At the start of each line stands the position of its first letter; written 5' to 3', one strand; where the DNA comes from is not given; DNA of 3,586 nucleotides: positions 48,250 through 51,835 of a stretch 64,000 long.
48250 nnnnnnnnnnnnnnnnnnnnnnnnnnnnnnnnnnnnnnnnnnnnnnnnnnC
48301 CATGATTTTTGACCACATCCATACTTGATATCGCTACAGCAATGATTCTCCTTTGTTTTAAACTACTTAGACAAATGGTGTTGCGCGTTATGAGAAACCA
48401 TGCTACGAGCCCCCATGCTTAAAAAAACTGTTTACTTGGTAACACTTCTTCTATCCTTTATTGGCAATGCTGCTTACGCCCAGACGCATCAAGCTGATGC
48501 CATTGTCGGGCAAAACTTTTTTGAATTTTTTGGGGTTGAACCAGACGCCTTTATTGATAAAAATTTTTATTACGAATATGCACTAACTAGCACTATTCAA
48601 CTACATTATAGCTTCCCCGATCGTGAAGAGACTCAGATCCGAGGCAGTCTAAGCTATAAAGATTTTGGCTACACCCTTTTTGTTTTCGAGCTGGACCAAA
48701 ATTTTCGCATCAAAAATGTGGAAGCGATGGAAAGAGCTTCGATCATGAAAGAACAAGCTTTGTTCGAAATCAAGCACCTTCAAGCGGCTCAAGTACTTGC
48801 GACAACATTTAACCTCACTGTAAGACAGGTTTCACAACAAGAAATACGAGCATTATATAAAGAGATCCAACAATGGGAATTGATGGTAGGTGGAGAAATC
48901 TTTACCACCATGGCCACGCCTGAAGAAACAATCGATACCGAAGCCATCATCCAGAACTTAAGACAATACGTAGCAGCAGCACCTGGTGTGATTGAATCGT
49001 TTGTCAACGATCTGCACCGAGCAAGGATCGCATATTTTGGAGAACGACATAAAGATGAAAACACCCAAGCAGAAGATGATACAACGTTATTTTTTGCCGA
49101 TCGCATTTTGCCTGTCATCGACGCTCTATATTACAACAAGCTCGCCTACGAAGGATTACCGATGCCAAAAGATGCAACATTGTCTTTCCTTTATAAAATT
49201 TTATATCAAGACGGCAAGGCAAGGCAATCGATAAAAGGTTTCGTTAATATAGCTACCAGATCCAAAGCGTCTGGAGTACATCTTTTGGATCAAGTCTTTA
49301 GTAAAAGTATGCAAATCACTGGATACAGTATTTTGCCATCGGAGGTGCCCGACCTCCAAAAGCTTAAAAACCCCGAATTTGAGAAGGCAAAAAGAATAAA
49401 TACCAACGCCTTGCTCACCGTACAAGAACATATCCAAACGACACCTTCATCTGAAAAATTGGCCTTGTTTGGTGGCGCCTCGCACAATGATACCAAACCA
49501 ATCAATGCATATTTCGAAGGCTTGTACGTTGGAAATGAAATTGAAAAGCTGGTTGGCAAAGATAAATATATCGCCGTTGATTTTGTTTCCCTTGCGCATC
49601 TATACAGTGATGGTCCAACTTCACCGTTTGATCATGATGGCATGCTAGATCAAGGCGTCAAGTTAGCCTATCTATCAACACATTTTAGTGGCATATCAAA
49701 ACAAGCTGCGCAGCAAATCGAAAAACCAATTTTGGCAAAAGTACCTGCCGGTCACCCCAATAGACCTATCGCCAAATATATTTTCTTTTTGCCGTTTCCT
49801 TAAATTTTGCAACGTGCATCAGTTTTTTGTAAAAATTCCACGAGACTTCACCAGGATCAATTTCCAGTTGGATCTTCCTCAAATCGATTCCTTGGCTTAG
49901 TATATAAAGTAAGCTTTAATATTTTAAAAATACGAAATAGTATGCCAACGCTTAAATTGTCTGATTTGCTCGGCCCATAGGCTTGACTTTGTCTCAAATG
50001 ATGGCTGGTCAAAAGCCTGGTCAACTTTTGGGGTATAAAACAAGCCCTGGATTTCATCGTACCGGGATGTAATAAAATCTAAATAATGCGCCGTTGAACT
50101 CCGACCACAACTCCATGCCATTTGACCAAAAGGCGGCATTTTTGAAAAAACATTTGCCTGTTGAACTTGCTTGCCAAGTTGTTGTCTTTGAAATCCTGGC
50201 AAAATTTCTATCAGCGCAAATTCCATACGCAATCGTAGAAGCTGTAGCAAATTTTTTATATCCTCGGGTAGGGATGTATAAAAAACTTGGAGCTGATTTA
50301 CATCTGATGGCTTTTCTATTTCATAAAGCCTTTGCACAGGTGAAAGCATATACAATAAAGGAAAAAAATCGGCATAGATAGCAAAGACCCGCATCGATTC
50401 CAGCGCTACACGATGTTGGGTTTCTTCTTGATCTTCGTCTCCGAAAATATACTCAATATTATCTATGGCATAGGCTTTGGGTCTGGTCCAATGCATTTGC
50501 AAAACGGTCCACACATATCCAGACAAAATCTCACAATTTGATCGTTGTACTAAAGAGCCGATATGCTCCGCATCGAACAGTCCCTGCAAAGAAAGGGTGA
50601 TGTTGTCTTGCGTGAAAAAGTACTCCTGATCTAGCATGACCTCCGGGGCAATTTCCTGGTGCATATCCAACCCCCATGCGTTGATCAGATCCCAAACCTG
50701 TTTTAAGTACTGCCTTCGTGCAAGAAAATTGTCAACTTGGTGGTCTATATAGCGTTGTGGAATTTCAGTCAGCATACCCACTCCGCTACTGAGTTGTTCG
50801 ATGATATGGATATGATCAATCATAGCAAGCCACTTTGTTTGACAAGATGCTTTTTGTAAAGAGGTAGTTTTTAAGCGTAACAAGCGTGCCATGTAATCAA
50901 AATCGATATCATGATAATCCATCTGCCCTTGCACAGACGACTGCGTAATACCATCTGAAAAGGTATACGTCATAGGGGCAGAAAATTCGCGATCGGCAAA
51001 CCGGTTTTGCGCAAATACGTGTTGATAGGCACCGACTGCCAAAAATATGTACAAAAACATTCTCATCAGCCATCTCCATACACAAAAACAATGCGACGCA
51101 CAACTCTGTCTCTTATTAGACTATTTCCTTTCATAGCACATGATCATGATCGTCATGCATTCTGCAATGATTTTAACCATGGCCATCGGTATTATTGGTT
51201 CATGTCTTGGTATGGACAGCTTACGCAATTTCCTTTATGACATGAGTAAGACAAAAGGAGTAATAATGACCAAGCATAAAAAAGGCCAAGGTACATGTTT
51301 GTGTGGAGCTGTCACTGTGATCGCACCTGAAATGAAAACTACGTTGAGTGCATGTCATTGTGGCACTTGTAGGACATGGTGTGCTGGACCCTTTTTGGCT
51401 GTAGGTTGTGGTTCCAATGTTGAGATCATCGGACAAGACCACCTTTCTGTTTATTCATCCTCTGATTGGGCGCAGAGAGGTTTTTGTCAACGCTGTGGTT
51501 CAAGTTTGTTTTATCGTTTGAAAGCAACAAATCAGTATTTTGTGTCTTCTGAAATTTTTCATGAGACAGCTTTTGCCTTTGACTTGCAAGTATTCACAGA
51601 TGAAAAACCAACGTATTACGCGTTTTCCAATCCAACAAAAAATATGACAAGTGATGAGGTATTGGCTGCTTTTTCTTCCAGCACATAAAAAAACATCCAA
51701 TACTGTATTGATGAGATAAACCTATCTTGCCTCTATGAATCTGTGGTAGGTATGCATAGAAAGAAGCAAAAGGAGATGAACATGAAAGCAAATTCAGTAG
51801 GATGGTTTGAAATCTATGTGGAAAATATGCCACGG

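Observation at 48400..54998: Accessory-looking block: four signal-peptide hypotheticals, a GFA/VOC pair and an ankyrin-repeat remnant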

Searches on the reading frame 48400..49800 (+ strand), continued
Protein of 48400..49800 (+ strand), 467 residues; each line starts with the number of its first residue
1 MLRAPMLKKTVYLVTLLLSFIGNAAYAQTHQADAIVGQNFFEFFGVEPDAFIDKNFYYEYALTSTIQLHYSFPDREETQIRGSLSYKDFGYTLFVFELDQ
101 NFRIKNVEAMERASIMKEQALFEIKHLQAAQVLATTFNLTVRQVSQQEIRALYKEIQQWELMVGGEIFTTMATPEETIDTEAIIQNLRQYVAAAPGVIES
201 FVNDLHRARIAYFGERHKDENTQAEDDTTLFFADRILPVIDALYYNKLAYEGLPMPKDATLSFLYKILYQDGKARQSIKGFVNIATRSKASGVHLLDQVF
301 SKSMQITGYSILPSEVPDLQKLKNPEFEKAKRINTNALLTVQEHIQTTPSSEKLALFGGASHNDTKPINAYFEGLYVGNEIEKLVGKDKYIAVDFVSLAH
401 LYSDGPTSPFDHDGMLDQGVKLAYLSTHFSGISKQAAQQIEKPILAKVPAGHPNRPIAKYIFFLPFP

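Call 75: search_solved_structures(query=P0010, max_evalue=0.01)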
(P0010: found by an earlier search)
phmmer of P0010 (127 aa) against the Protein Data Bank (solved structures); distinct sequences matched with E-value up to 0.01: 2.
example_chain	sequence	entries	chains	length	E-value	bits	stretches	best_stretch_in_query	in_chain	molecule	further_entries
3oxh_A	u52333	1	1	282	4.5e-08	36.4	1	5-123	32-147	RV0577 PROTEIN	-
2r6u_A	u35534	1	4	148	0.00024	24.4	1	7-124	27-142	Uncharacterized protein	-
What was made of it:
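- On VOC / glyoxalase fold (PF00903): PDB Rv0577 at 4.5e-8 (call 75).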

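Call 79: find_encoding_contigs(protein=P0006, flank=8000, max_places=3)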
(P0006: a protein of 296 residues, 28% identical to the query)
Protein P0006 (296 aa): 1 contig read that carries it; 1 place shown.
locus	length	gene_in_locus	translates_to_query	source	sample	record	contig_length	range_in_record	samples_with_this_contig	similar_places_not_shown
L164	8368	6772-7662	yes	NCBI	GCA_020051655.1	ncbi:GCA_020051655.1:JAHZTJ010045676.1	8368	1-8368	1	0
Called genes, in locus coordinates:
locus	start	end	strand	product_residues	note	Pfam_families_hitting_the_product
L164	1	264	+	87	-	?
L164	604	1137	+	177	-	PF02559:CarD_TRCF_RID, PF21095:CarD_C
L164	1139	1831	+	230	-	PF01128:IspD, PF12804:NTP_transf_3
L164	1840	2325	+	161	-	PF02542:YgbB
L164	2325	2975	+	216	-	PF01427:Peptidase_M15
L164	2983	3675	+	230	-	-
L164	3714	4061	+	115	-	-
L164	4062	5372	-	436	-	PF01078:Mg_chelatase (faint), PF05496:RuvB_N, PF13191:AAA_16 (faint), PF00004:AAA, PF07728:AAA_5 (faint), PF13173:AAA_14 (faint), PF16193:AAA_assoc_2, PF12002:MgsA_C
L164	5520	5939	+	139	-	PF03061:4HBT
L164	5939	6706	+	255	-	-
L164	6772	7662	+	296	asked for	-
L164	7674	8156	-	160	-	-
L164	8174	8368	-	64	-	?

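Call 80: find_encoding_contigs(protein=P0007, flank=8000, max_places=3)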
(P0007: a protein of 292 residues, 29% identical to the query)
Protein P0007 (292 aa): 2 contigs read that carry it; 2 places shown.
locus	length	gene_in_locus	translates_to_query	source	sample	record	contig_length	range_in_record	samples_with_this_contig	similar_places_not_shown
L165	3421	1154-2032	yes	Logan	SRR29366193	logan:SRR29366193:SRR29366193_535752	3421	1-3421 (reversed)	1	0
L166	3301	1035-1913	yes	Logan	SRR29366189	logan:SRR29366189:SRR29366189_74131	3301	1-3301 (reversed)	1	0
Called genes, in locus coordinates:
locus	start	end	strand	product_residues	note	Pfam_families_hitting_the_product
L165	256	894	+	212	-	-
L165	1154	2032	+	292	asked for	-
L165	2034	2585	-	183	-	PF00156:Pribosyltran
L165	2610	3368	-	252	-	PF02878:PGM_PMM_I, PF02879:PGM_PMM_II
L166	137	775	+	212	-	-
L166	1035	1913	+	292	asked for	-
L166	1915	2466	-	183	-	PF00156:Pribosyltran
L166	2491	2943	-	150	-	PF02879:PGM_PMM_II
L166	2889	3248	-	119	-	PF02878:PGM_PMM_I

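Call 83: fold_search(model_id=the predicted structure, library=pdb)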
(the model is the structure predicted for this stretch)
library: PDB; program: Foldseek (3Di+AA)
matches with E <= 10: 337; with E <= 0.001: 9
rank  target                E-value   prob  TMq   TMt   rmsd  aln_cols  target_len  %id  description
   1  5t09                  2.3e-06  1.00  0.29  0.55   7.6       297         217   11  The structure of the type III effector HopBA1 (released 2017-02-01)
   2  6a7h_A                2.8e-05  1.00  0.28  0.27  17.5       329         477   12  Bacterial protein toxins (released 2018-10-10)
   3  5w6l_A                1.3e-04  1.00  0.27  0.26  16.5       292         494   14  Crystal Structure of RRSP, a MARTX Toxin Effector Domain from Vibrio vulnificus CMCP6 (released 2018-06-27)
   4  6a8j_C                1.3e-04  1.00  0.28  0.28  16.8       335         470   14  Crystal structure of bacterial protein toxins (released 2018-10-10)
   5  6a7h_C                1.4e-04  1.00  0.26  0.25  17.2       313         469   12  Bacterial protein toxins (released 2018-10-10)
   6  6a7h_D                2.6e-04  1.00  0.28  0.27  16.5       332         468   12  Bacterial protein toxins (released 2018-10-10)
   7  5w6l_B                2.6e-04  0.99  0.22  0.21  17.6       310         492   12  Crystal Structure of RRSP, a MARTX Toxin Effector Domain from Vibrio vulnificus CMCP6 (released 2018-06-27)
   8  6a8j_B                2.7e-04  1.00  0.27  0.27  17.2       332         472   14  Crystal structure of bacterial protein toxins (released 2018-10-10)
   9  6a8j_A                2.9e-04  1.00  0.28  0.28  17.5       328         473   13  Crystal structure of bacterial protein toxins (released 2018-10-10)
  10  6a7h_B                2.1e-03  0.99  0.27  0.26  17.4       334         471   12  Bacterial protein toxins (released 2018-10-10)
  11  3b55                  8.1e-03  0.98  0.32  0.36  12.9       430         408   11  Crystal structure of the Q81BN2_BACCR protein from Bacillus cereus. NESG target BcR135 (released 2007-11-06)
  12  2rad_A                1.2e-02  0.96  0.29  0.33  14.8       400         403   11  Crystal structure of the succinoglycan biosynthesis protein. Northeast structural Genomics Consortium target BcR135 (released 2007-10-02)
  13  2rad_B                1.4e-02  0.92  0.30  0.34  13.7       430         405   11  Crystal structure of the succinoglycan biosynthesis protein. Northeast structural Genomics Consortium target BcR135 (released 2007-10-02)
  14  2ebh_X                2.0e-02  0.99  0.25  0.17   4.9       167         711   14  Crystal structures reveal a thiol-protease like catalytic triad in the C-terminal region of Pasteurella multocida toxi (released 2007-03-06)
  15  6y32_B                3.9e-02  0.16  0.14  0.18  20.7       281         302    8  Structure of the GTPase heterodimer of human SRP54 and SRalpha (released 2020-09-23)
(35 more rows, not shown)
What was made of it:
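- On TIKI/EreA/ChaN superfamily (protein A): Foldseek probability is 0.99-1.0 for HopBA1 and RRSP (call 83).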

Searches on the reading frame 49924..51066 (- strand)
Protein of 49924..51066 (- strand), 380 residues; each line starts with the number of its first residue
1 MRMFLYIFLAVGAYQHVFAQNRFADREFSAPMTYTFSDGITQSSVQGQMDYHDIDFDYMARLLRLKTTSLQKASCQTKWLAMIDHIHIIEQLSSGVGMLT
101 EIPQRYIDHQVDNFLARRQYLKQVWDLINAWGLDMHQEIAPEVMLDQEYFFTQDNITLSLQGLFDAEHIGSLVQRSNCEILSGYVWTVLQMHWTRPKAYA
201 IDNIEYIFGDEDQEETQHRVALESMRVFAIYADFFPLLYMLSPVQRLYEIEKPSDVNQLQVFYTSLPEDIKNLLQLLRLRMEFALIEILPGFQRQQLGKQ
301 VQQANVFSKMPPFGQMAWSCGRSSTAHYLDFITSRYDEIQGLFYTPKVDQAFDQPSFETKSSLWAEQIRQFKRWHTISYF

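Call 5: search_protein_families(library=pfam, proteins=[window:49927-51066:-], max_evalue=0.1)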
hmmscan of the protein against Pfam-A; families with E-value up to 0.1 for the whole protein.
window:49927-51066:- (380 aa): 0 families

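Call 7: find_encoding_contigs(protein=window:49924-51066:-, flank=10000, max_places=10)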
Protein window:49924-51066:- (380 aa): no gene with exactly this product is on record in the collection.

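Call 8: search_protein_families(library=ncbifam, proteins=[window:49927-51066:-], max_evalue=0.1)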
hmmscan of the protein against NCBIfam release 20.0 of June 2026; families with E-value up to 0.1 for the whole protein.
window:49927-51066:- (380 aa): 0 families

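Call 15: find_homologous_proteins(query=window:49927-51066:-, max_evalue=0.01)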
Query window:49927-51066:- (380 aa): 1 proteins with E <= 0.01 among 3551 candidates.
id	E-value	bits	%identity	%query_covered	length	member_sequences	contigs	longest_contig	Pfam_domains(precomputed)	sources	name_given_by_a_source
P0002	3.4e-255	864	100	99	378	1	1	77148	-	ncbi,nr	ncbi:MAG: hypothetical protein KDK51_00250 [Deltaproteobacteria bacterium]|nr:hypothetical protein [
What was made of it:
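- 49924..51066 (-): Protein B (380/378 aa, MCB1196777.1), an exported orphan of unknown fold. Self-only hit among 5.8 billion clusters (call 15).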

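Call 32: search_solved_structures(query=window:49927-51066:-, max_evalue=10)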
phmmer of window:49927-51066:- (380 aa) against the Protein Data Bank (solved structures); distinct sequences matched with E-value up to 10: 0.

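Call 58: search_protein_families(library=padloc, proteins=[window:49927-51066:-], max_evalue=0.01)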
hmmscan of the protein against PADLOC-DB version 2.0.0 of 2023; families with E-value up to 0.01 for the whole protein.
window:49927-51066:- (380 aa): 0 families

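Call 59: search_protein_families(library=phrogs, proteins=[window:49927-51066:-], max_evalue=0.01)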
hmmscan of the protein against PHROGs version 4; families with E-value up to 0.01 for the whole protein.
window:49927-51066:- (380 aa): 0 families

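Call 81: predict_structure(protein=window:49927-51060:-)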
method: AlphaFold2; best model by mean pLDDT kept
length: 378 residues; sequences in the alignment: 1
mean_pLDDT: 34.9   pTM: 0.25
mean pLDDT of the five models: 34.9, 31.3, 30.3, 30.2, 27.3
residues with pLDDT >= 90: 0; 70-90: 0; 50-70: 2; < 50: 376
segments of 3 or more residues with pLDDT < 50: 1-5, 8-378
pLDDT, mean of each block of 10 residues (from residue 1): 45 38 31 29 29 33 34 38 37 31 30 35 36 31 29 27 30 33 35 29 36 36 35 35 32 34 42 42 35 39 36 38 36 36 42 40 41 31
secondary structure, 60 per line:
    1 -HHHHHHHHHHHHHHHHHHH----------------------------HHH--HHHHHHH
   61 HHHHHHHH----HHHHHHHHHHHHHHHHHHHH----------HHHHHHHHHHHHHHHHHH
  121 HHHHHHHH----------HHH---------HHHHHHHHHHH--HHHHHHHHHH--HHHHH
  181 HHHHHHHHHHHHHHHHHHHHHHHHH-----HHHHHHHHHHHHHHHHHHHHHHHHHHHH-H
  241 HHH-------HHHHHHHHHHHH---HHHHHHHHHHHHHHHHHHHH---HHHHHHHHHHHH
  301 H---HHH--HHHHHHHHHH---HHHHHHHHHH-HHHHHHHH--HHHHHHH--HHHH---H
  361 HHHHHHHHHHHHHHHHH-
elements in order: H2-20 H54-68 H73-92 H103-128 H151-161 H164-173 H176-205 H211-238 H240-243 H251-262 H266-285 H289-301 H310-319 H323-332 H334-341 H344-350 H353-356 H360-377
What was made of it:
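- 49924..51066 (-): Single-sequence AF2 failed with pLDDT 35 (call 81).
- B has no homologue anywhere and its structure prediction failed (calls 15, 81).
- Tried and rejected: Structure of B. Single-sequence AF2 gave pLDDT 35, unusable (call 81).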

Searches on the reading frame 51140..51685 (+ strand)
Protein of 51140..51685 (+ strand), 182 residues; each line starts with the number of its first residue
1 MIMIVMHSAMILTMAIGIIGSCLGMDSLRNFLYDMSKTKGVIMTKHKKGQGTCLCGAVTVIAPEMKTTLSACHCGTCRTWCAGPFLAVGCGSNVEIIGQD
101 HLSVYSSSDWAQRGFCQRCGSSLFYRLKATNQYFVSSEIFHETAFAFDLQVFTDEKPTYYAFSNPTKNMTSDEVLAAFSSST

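Call 5: search_protein_families(library=pfam, proteins=[window:51140-51685:+], max_evalue=0.1)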
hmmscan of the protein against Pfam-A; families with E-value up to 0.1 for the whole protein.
window:51140-51685:+ (182 aa): 1 family
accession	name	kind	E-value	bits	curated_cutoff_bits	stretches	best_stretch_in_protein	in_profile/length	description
PF04828.22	GFA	-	9.9e-12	45.4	24.3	1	50-150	3-110/115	Glutathione-dependent formaldehyde-activating enzyme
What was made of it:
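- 51266..51688 (+): GFA-family protein (140 aa, MCB1196778.1), with no signal peptide seen. Pfam GFA 1e-11 (call 5).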

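Call 8: search_protein_families(library=ncbifam, proteins=[window:51140-51685:+], max_evalue=0.1)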
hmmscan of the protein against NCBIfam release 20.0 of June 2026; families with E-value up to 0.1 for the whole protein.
window:51140-51685:+ (182 aa): 2 families
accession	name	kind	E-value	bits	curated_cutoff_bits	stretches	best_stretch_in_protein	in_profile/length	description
TIGR02820.1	formald_GSH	equivalog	0.00032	20.6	234.55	1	48-144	19-120/182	S-(hydroxymethyl)glutathione synthase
NF003829.0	PRK05417.1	subfamily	0.00046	20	249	1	45-142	20-122/191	glutathione-dependent formaldehyde-activating enzyme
